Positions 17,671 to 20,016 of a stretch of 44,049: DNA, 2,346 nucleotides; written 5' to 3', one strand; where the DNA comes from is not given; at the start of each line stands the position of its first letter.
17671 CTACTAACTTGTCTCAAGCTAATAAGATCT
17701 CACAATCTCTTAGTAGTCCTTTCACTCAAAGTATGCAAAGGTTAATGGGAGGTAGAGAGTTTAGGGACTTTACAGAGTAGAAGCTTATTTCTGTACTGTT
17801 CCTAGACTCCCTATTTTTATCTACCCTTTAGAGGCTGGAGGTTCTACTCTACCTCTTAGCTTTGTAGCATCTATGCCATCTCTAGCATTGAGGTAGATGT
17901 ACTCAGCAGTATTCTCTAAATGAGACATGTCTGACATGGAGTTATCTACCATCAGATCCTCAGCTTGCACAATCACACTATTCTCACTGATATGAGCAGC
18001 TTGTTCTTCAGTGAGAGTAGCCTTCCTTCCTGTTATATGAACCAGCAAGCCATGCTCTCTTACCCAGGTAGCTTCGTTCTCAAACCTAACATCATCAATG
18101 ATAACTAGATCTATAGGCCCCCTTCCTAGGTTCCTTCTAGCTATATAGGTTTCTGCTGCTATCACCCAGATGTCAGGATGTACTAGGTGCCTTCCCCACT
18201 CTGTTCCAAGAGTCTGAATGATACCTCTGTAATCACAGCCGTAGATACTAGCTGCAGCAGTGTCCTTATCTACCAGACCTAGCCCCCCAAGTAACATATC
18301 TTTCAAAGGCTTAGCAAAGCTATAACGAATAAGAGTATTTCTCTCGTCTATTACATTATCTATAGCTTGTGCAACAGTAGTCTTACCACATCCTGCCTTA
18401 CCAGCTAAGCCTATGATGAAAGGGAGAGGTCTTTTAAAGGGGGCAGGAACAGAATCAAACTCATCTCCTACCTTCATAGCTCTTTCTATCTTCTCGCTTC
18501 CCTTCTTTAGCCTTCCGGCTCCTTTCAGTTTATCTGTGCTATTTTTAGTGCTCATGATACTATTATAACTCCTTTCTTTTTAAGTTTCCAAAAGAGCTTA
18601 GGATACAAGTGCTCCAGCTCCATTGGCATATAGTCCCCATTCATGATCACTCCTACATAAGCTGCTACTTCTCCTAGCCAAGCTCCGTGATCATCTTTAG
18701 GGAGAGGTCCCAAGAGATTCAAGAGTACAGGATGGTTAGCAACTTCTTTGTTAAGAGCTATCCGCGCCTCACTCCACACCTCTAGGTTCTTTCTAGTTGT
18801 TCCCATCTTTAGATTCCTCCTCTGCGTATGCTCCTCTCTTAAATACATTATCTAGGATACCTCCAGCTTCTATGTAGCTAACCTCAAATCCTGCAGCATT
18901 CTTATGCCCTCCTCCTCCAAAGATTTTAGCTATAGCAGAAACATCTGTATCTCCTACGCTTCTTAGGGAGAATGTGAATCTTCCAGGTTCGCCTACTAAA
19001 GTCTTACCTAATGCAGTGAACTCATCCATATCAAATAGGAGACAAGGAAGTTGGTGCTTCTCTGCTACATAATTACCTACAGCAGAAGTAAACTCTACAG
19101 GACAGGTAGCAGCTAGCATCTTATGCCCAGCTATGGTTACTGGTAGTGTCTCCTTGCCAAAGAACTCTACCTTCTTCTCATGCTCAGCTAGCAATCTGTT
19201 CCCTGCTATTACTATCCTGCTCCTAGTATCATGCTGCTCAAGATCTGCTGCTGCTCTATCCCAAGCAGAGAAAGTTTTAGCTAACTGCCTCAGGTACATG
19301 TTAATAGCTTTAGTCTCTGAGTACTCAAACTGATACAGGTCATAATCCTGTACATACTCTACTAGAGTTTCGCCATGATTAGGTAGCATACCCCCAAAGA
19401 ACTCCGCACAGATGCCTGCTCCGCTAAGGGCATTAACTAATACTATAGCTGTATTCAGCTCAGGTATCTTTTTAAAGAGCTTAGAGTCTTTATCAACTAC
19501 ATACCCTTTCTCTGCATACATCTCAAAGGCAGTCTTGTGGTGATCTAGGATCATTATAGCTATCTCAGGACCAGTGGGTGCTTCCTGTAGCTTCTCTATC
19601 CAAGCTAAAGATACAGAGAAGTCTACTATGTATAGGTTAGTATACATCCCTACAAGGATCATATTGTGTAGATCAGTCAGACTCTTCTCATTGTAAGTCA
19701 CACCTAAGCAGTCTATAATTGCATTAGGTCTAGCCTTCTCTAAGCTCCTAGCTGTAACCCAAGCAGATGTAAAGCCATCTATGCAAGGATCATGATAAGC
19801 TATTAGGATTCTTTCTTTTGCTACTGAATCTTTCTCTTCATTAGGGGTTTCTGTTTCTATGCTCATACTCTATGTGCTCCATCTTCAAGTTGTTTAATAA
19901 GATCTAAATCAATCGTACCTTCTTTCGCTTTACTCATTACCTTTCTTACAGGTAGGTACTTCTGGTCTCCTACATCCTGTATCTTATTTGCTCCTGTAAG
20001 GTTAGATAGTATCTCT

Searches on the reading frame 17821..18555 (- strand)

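Call 62: search_protein_families(library=pfam, proteins=[window:17821-18555:-], max_evalue=0.01)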
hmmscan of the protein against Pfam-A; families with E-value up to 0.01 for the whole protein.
window:17821-18555:- (244 aa): 6 families
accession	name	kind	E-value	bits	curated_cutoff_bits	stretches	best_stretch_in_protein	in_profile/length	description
PF21448.3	DNMK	-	9.9e-14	51.9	27.1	2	110-207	131-224/232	Deoxynucleotide monophosphate kinase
PF00485.24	PRK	-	0.00034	20.9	22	1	47-71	1-25/196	Phosphoribulokinase / Uridine kinase family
PF00931.28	NB-ARC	-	0.00048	19.9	23.5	1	47-70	20-43/248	NB-ARC domain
PF13238.12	AAA_18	-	0.00082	20.3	29.4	0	48-66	1-19/128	AAA domain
PF04275.20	P-mevalo_kinase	-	0.0014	19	33.8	1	51-168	2-111/114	Phosphomevalonate kinase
PF00005.33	ABC_tran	-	0.0058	17.7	25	0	47-79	13-45/137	ABC transporter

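Call 63: search_protein_families(library=phrogs, proteins=[window:17821-18555:-], max_evalue=0.001)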
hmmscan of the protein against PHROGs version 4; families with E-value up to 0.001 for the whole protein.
window:17821-18555:- (244 aa): 2 families
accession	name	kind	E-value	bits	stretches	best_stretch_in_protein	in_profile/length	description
phrog_139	-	other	2.7e-38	133.2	1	21-232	59-271/342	deoxynucleoside monophosphate kinase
phrog_168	-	DNA, RNA and nucleotide metabolism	0.00063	20.5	0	47-71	45-68/314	clamp loader of DNA polymerase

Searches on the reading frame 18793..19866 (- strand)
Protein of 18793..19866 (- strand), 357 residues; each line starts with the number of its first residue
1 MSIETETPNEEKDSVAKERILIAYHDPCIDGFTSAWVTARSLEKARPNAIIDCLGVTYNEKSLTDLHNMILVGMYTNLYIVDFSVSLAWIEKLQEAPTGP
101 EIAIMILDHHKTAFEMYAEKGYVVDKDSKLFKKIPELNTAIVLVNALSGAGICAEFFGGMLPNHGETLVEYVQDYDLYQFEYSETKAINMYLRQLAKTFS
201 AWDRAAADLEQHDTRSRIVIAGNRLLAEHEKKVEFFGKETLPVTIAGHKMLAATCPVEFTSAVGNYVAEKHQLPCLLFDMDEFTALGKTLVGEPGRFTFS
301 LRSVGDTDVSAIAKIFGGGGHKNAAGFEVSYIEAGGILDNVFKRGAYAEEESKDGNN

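Call 62: search_protein_families(library=pfam, proteins=[window:18793-19866:-], max_evalue=0.01)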
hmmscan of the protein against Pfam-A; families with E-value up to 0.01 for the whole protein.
window:18793-19866:- (357 aa): 2 families
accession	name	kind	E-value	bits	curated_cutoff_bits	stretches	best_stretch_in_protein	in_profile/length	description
PF02272.25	DHHA1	-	7e-05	23.7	25.9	1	295-330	43-84/102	DHHA1 domain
PF01368.27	DHH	-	0.00011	22.9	28.1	1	19-118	1-80/125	DHH family, N-terminal domain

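Call 63: search_protein_families(library=phrogs, proteins=[window:18793-19866:-], max_evalue=0.001)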
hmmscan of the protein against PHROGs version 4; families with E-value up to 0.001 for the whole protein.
window:18793-19866:- (357 aa): 2 families
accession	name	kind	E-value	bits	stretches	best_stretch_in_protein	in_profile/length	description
phrog_4771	-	other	3.1e-53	182.1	1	17-344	15-298/363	DHH phosphoesterase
phrog_2484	-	DNA, RNA and nucleotide metabolism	3.9e-06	26.7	1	16-166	62-197/564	RecJ-like ssDNA exonuclease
